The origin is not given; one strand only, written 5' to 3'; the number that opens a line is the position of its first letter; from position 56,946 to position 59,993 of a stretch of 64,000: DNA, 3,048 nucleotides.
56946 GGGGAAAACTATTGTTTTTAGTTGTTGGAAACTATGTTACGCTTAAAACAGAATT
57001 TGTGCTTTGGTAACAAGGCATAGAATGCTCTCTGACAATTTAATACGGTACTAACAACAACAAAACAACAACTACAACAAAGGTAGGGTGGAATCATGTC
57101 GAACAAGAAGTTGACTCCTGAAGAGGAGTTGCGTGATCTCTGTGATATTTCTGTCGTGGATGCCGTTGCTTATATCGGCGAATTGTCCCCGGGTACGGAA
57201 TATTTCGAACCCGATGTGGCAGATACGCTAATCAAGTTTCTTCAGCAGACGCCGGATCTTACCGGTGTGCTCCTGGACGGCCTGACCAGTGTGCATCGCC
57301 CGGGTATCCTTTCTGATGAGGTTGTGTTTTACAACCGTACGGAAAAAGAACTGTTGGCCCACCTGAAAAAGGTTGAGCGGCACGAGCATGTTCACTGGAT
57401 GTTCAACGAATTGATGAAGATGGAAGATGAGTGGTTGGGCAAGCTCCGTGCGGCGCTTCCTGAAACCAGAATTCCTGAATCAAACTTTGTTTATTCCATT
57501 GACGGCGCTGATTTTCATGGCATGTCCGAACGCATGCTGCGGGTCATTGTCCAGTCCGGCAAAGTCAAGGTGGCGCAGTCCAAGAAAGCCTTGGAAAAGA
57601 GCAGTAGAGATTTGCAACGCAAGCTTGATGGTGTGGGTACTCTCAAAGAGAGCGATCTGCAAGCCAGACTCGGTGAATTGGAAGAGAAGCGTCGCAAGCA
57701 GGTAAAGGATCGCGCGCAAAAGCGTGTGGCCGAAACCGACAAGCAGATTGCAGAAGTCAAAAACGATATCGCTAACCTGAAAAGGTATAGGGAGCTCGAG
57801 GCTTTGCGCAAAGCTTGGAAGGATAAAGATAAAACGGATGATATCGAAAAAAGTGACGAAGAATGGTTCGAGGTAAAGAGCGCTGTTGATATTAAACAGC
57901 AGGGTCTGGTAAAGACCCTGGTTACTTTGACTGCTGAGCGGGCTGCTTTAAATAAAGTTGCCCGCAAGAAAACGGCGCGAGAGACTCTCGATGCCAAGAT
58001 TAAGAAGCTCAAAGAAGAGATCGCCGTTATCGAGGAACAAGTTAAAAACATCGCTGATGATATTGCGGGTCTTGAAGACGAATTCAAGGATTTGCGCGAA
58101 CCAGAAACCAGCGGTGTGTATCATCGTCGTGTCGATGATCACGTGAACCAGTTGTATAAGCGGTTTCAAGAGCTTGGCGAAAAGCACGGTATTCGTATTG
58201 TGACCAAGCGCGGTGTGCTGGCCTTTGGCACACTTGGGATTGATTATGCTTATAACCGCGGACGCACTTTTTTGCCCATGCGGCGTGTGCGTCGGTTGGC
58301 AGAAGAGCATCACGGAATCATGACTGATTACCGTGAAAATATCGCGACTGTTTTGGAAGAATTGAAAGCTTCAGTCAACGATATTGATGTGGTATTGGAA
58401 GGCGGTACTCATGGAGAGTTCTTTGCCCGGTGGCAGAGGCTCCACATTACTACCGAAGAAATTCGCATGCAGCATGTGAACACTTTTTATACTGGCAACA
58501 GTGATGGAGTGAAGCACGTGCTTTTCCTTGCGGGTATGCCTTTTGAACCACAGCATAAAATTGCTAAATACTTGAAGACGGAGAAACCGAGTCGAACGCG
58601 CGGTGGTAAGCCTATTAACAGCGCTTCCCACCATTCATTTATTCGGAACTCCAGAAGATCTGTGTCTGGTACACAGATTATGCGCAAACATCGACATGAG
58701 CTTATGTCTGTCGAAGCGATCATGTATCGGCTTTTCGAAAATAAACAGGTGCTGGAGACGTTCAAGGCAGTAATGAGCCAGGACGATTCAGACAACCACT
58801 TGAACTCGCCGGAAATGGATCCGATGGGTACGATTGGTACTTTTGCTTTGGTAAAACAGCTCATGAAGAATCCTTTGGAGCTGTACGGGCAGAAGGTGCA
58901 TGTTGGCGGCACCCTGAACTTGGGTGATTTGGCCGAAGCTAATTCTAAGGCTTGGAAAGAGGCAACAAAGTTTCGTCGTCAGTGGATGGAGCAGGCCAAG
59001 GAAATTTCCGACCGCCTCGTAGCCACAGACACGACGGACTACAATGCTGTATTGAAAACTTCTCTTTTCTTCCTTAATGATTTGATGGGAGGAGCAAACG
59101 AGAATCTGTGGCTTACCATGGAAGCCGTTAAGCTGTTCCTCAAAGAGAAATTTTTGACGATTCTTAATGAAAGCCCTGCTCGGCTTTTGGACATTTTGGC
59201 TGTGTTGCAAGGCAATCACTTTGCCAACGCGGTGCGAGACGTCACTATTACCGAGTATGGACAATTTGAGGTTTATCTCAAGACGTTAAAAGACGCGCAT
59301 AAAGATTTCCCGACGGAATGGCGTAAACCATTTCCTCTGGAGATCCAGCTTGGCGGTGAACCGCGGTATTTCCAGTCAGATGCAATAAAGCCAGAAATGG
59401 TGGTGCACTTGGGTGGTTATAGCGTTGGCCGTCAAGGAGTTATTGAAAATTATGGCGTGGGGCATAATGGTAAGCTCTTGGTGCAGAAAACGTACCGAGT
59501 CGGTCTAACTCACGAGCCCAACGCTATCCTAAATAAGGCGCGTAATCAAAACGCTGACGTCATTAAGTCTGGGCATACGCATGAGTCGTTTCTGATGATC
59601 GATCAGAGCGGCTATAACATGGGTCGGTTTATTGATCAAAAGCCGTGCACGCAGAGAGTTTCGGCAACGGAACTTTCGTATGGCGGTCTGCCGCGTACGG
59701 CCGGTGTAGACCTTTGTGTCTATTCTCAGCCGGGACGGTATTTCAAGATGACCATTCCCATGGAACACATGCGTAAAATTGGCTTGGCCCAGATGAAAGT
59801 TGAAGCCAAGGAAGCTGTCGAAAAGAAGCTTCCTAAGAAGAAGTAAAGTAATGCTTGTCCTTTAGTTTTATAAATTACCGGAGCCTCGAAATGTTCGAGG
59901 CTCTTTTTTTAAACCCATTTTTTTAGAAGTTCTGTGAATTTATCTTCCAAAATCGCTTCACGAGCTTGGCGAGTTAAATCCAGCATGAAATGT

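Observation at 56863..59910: Compositionally foreign 916-aa coiled-coil protein gene with a CAA-repeat leader; possible metallophosphatase-like motifs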

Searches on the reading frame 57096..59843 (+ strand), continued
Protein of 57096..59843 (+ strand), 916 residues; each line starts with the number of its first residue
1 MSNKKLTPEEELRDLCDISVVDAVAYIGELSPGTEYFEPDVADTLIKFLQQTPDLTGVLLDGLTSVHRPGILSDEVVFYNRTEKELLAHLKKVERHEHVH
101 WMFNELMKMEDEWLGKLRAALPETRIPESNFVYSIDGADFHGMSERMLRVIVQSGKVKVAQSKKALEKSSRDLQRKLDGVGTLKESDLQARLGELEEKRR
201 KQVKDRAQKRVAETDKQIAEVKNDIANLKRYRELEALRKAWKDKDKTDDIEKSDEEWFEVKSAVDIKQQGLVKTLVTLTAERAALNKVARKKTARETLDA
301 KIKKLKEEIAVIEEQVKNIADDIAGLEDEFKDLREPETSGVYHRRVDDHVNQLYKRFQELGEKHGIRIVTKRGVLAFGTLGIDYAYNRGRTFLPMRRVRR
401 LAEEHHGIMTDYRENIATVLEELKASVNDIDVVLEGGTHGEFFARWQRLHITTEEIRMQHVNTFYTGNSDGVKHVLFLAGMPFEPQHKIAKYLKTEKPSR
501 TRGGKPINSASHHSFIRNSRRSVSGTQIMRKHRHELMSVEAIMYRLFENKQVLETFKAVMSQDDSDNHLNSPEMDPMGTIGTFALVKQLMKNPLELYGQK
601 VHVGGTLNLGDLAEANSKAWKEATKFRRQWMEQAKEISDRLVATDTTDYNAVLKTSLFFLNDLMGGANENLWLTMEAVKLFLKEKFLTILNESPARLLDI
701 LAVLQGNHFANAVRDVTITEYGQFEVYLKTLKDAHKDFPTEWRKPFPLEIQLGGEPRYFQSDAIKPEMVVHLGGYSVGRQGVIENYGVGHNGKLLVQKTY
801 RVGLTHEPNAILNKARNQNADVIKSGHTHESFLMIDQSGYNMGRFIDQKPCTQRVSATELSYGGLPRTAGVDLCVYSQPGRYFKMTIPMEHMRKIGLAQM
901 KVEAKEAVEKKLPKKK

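Call 69: search_protein_families(library=pfam, proteins=[L008:10472-11563:+, L011:8385-9482:+, L010:6581-7852:+, L012:4203-5537:+, L013:11169-12245:+, L011:4959-5831:+, L012:5527-5910:+, L011:1416-2318:-, L013:10249-11169:+], max_evalue=0.01)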
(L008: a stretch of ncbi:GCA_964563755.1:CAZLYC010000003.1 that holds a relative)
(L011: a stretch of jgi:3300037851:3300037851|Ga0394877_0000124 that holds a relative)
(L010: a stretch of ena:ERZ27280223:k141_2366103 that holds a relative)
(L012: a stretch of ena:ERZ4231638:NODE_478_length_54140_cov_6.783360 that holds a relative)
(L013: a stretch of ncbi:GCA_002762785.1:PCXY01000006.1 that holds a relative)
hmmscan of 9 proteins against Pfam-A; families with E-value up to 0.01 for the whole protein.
L008:10472-11563:+ (363 aa): 20 families
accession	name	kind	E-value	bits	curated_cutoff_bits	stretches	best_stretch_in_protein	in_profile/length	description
PF00004.35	AAA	-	3.2e-32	112.2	21.2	1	121-256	1-130/131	ATPase family associated with various cellular activities (AAA)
PF13401.12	AAA_22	-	1.9e-06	28.6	27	1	120-199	7-97/130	AAA domain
PF13238.12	AAA_18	-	9.5e-06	26.5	29.4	1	122-241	2-107/128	AAA domain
PF05496.18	RuvB_N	-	4.2e-05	23.8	27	1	121-171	36-80/159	Holliday junction DNA helicase RuvB P-loop domain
PF01637.24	ATPase_2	-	5.6e-05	23.5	33.2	0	121-144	23-46/225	ATPase domain predominantly from Archaea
PF13521.12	AAA_28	-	0.00016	22.4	27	1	123-219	4-91/164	AAA domain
PF13173.12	AAA_14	-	0.00019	21.9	27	1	121-248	5-114/129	AAA domain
PF13191.12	AAA_16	-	0.00027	21.9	32.6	0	116-143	22-49/167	AAA ATPase domain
PF24883.2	NPHP3_N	-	0.00029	21.5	24.8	1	120-144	24-48/164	Nephrocystin 3, N-terminal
PF07728.20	AAA_5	-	0.0003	21.3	22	1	121-153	2-35/139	AAA domain (dynein-related subfamily)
PF06103.16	DUF948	-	0.00039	21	37.2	0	39-83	20-64/89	Bacterial protein of unknown function (DUF948)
PF06068.19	TIP49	-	0.00054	19.7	23.8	1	119-184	51-117/347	TIP49 P-loop domain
PF12775.13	AAA_7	-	0.0006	19.8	25.8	1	119-190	34-108/181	P-loop containing dynein motor region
PF00006.31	ATP-synt_ab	-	0.00089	19.4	29.5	1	122-205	18-93/213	ATP synthase alpha/beta family, nucleotide-binding domain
PF01078.27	Mg_chelatase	-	0.001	19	20.3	1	121-140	25-44/207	Magnesium chelatase, subunit ChlI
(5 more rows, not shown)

L011:8385-9482:+ (365 aa): 15 families
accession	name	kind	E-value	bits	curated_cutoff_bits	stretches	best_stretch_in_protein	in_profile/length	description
PF00004.35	AAA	-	2.1e-30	106.3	21.2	1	118-253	1-131/131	ATPase family associated with various cellular activities (AAA)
PF13238.12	AAA_18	-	4.7e-06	27.5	29.4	1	119-228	2-99/128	AAA domain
PF13401.12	AAA_22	-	9.7e-05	23.1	27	1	114-180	4-85/130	AAA domain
PF13191.12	AAA_16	-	0.00013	22.9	32.6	1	106-151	15-63/167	AAA ATPase domain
PF24883.2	NPHP3_N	-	0.00013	22.7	24.8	1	116-169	23-74/164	Nephrocystin 3, N-terminal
PF07728.20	AAA_5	-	0.00015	22.2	22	1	118-153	2-38/139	AAA domain (dynein-related subfamily)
PF06068.19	TIP49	-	0.00015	21.5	23.8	1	116-170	51-106/347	TIP49 P-loop domain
PF13671.12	AAA_33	-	0.0004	21.1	27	1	118-150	2-34/143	AAA domain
PF05496.18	RuvB_N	-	0.0012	19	27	1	118-143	36-61/159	Holliday junction DNA helicase RuvB P-loop domain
PF01078.27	Mg_chelatase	-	0.0015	18.4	20.3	1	118-137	25-44/207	Magnesium chelatase, subunit ChlI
PF02346.21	Vac_Fusion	-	0.003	17.6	24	1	18-44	11-37/56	Chordopoxvirus multifunctional envelope protein A27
PF13521.12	AAA_28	-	0.0031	18.2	27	1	120-214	4-90/164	AAA domain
PF00910.28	RNA_helicase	-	0.0032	18.4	21.5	1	119-153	2-36/105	RNA helicase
PF24423.1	OVT1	-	0.0032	18.3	30.9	1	14-78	1-65/100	Major antigen, helical domain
PF03215.21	Rad17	-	0.0035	17.7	23.8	1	117-143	47-73/186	Rad17 P-loop domain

L010:6581-7852:+ (423 aa): 16 families
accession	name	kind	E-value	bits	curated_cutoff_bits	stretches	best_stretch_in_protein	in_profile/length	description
PF00004.35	AAA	-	1.8e-33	116.2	21.2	1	186-319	1-131/131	ATPase family associated with various cellular activities (AAA)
PF13401.12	AAA_22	-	1e-05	26.3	27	1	184-272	6-101/130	AAA domain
PF13238.12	AAA_18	-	0.00065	20.6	29.4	1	189-263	4-69/128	AAA domain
PF01078.27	Mg_chelatase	-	0.00065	19.6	20.3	1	174-205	13-44/207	Magnesium chelatase, subunit ChlI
PF02183.23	HALZ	-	0.001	19.6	28.1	1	50-85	3-38/43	Homeobox associated leucine zipper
PF05496.18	RuvB_N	-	0.0012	19.1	27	1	185-219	35-69/159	Holliday junction DNA helicase RuvB P-loop domain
PF13521.12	AAA_28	-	0.0014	19.3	27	0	188-244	4-62/164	AAA domain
PF07728.20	AAA_5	-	0.0015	19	22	1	186-311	2-139/139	AAA domain (dynein-related subfamily)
PF13189.12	Cytidylate_kin2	-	0.0019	18.9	28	1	192-234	8-50/176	Cytidylate kinase-like family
PF13671.12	AAA_33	-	0.002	18.9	27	1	186-299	2-80/143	AAA domain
PF13173.12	AAA_14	-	0.0045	17.4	27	0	186-259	5-74/129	AAA domain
PF06068.19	TIP49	-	0.0047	16.6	23.8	1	185-233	52-102/347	TIP49 P-loop domain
PF20720.3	nSTAND3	-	0.0052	16.9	27.2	0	183-225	17-62/155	Novel STAND NTPase 3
PF03215.21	Rad17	-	0.0064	16.9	23.8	0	180-213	42-75/186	Rad17 P-loop domain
PF11458.13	Mistic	-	0.0066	16.9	26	0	29-71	5-47/74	Membrane-integrating protein Mistic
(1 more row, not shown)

L012:4203-5537:+ (444 aa): 22 families
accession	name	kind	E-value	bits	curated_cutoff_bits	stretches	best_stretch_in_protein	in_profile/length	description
PF00004.35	AAA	-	3.8e-32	111.9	21.2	1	199-332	1-130/131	ATPase family associated with various cellular activities (AAA)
PF13401.12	AAA_22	-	4.3e-07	30.8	27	1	198-284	7-99/130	AAA domain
PF05496.18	RuvB_N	-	1.3e-06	28.8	27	1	198-328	35-156/159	Holliday junction DNA helicase RuvB P-loop domain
PF12775.13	AAA_7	-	2e-06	27.9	25.8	1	194-268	31-108/181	P-loop containing dynein motor region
PF06068.19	TIP49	-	1.2e-05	25.2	23.8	1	198-246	52-102/347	TIP49 P-loop domain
PF13479.12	AAA_24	-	8.9e-05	22.8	27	1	197-281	3-85/195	AAA domain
PF13671.12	AAA_33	-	9e-05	23.2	27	1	199-347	2-120/143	AAA domain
PF01078.27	Mg_chelatase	-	9.6e-05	22.3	20.3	1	197-218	23-44/207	Magnesium chelatase, subunit ChlI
PF07728.20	AAA_5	-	0.00017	22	22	1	199-325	2-139/139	AAA domain (dynein-related subfamily)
PF05729.18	NACHT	-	0.00027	21.3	26.7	0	199-220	3-24/167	NACHT domain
PF13191.12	AAA_16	-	0.00041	21.3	32.6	0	198-243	26-52/167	AAA ATPase domain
PF13238.12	AAA_18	-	0.00058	20.8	29.4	1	199-300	1-69/128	AAA domain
PF01443.25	Viral_helicase1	-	0.00059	20.2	21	1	199-269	1-68/228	Viral superfamily 1 RNA helicase core domain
PF24883.2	NPHP3_N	-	0.00065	20.4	24.8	0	199-221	25-47/164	Nephrocystin 3, N-terminal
PF13207.12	AAA_17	-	0.001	19.8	27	0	203-227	2-26/136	AAA domain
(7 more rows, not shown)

L013:11169-12245:+ (358 aa): 22 families
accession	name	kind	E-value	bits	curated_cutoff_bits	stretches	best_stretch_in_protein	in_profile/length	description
PF00004.35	AAA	-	3.9e-32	111.9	21.2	1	104-238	2-130/131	ATPase family associated with various cellular activities (AAA)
PF13401.12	AAA_22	-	1.3e-06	29.1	27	1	102-215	7-124/130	AAA domain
PF01637.24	ATPase_2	-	7.2e-05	23.1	33.2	0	140-217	86-157/225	ATPase domain predominantly from Archaea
PF01078.27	Mg_chelatase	-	0.00024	21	20.3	1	102-124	24-46/207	Magnesium chelatase, subunit ChlI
PF13173.12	AAA_14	-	0.00033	21.1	27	1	103-176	5-74/129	AAA domain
PF13191.12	AAA_16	-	0.00046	21.2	32.6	1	100-126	24-50/167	AAA ATPase domain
PF13521.12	AAA_28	-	0.0005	20.8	27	1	105-151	4-50/164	AAA domain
PF07728.20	AAA_5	-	0.00077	19.9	22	1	103-129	2-31/139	AAA domain (dynein-related subfamily)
PF13671.12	AAA_33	-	0.00078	20.2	27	1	104-160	3-57/143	AAA domain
PF09848.15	SLFN-g3_helicase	-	0.0011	18.7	24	1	103-182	4-97/354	Schlafen group 3, DNA/RNA helicase domain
PF00910.28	RNA_helicase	-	0.0016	19.3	21.5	1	104-128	2-26/105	RNA helicase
PF05496.18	RuvB_N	-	0.0026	18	27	1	102-126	35-59/159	Holliday junction DNA helicase RuvB P-loop domain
PF00308.24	Bac_DnaA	-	0.0027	18.3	23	1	102-180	36-113/162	Bacterial DnaA ATPAse domain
PF01057.23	Parvo_NS1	-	0.0033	16.9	20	1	102-127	115-140/271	Parvovirus non-structural protein NS1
PF06068.19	TIP49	-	0.0037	16.9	23.8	0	103-147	53-99/347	TIP49 P-loop domain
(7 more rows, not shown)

L011:4959-5831:+ (290 aa): 1 family
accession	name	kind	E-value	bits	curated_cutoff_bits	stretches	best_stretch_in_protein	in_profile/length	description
PF13365.12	Trypsin_2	-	2.4e-10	41.8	27.6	1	83-242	1-140/144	Trypsin-like peptidase domain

L012:5527-5910:+ (127 aa): 0 families

L011:1416-2318:- (300 aa): 1 family
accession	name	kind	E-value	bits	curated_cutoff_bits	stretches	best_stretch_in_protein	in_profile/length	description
PF04014.23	MazE_antitoxin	-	3.3e-08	33.8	24.7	1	14-48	9-44/48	Antidote-toxin recognition MazE, bacterial antitoxin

L013:10249-11169:+ (306 aa): 1 family
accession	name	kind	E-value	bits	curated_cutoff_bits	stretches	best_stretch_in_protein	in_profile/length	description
PF13365.12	Trypsin_2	-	2.5e-05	25.5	27.6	1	80-260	1-139/144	Trypsin-like peptidase domain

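Call 85: find_related_loci(query=A1, collection=metagenome_contigs, flank=3000)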
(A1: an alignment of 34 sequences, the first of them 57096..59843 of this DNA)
Query A1 (916 aa) in metagenome_contigs; peptide patterns used: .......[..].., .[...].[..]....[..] (x = any residue, [..] = any of these).
70 stretches matched a pattern; 11 encode a relative of the query (tblastn E <= 1e-3); 11 distinct loci.
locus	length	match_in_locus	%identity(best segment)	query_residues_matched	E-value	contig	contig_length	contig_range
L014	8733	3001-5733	74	2-916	0e+0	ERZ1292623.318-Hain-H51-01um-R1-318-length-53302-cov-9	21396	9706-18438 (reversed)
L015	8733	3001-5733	73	1-905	0e+0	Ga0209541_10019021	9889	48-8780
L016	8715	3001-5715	67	1-909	0e+0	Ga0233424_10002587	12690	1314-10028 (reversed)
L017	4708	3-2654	63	26-912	0e+0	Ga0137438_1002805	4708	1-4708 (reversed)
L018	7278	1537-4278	57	1-916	0e+0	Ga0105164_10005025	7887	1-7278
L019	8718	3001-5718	55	2-910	0e+0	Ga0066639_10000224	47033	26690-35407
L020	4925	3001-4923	65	1-643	0e+0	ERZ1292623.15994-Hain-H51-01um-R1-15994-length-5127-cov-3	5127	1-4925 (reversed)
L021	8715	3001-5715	54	2-911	0e+0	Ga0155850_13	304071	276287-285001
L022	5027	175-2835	43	7-915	0e+0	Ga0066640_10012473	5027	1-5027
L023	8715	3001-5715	57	2-908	0e+0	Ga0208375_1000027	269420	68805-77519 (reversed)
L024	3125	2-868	79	628-916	8e-162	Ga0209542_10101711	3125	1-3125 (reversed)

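Call 94: find_encoding_contigs(protein=P0017, flank=8000, max_places=1)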
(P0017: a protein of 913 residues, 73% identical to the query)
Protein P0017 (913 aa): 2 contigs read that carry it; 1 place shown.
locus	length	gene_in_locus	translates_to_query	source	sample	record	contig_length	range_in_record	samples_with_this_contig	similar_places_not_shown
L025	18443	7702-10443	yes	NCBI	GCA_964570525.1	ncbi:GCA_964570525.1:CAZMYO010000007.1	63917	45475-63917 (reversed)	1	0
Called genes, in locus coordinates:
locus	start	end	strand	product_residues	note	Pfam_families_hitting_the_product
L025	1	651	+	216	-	?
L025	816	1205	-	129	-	-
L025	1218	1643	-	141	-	PF07884:VKOR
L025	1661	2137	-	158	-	-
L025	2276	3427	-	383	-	PF03412:Peptidase_C39, PF13529:Peptidase_C39_2 (weak)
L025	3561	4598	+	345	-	PF05673:DUF815 (weak), PF06068:TIP49 (faint), PF05496:RuvB_N, PF20720:nSTAND3 (weak), PF00004:AAA, PF07728:AAA_5, PF17864:AAA_lid_4, PF05491:WHD_RuvB, +1 more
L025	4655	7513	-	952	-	PF00912:Transgly, PF00905:Transpeptidase, PF17957:Big_7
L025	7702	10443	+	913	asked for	-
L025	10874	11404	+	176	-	-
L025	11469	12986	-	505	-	PF13541:ChlI, PF00158:Sigma54_activat (faint), PF00493:MCM (weak), PF01078:Mg_chelatase, PF07728:AAA_5 (weak), PF13335:Mg_chelatase_C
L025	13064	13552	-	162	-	PF01252:Peptidase_A8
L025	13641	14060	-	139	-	PF01258:zf-dskA_traR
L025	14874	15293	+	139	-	-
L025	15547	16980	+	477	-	PF00478:IMPDH, PF00571:CBS (weak), PF00977:His_biosynth (faint), PF01070:FMN_dh, PF03060:NMO (weak)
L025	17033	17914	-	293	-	-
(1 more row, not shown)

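Call 95: find_encoding_contigs(protein=P0031, flank=8000, max_places=1)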
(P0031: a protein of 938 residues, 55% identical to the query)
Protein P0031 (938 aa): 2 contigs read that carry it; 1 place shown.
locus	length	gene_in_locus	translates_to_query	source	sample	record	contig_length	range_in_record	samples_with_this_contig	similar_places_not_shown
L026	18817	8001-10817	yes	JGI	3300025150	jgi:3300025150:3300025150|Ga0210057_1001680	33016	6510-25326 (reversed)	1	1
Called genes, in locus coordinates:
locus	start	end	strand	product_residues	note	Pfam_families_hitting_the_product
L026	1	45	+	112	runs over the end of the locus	PF02021:UPF0102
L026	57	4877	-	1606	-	-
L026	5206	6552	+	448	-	PF08529:NusA_N, PF13184:KH_NusA_1st, PF00013:KH_1 (faint), PF26594:KH_NusA_2nd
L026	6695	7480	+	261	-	PF02096:60KD_IMP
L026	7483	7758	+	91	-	PF05239:PRC (weak)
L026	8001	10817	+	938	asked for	-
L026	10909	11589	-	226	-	PF12917:YfbR-like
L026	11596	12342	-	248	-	PF12917:YfbR-like (weak)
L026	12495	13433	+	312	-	-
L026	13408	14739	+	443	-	PF04932:Wzy_C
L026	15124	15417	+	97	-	PF00166:Cpn10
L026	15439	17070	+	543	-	PF00118:Cpn60_TCP1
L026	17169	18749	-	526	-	PF22807:TrAA12, PF23500:DUF7133 (faint), PF07995:GSDH, PF10648:Gmad2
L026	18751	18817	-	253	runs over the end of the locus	PF01061:ABC2_membrane, PF12698:ABC2_membrane_3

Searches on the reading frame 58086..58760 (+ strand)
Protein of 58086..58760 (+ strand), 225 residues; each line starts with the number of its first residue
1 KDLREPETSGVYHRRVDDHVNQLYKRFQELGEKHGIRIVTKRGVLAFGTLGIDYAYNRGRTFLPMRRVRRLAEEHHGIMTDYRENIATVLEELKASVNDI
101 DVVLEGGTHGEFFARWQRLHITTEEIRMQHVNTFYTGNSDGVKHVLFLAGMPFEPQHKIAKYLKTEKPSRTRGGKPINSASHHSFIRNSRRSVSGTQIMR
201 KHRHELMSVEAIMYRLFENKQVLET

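Call 25: search_protein_families(library=pfam, proteins=[window:58086-58760:+], max_evalue=10)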
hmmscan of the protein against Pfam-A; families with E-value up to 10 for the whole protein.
window:58086-58760:+ (225 aa): 1 family
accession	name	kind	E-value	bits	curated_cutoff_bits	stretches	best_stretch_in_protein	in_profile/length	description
PF20691.3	TAGT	-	0.031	14.6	27.5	1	12-126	81-200/205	TET-Associated Glycosyltransferase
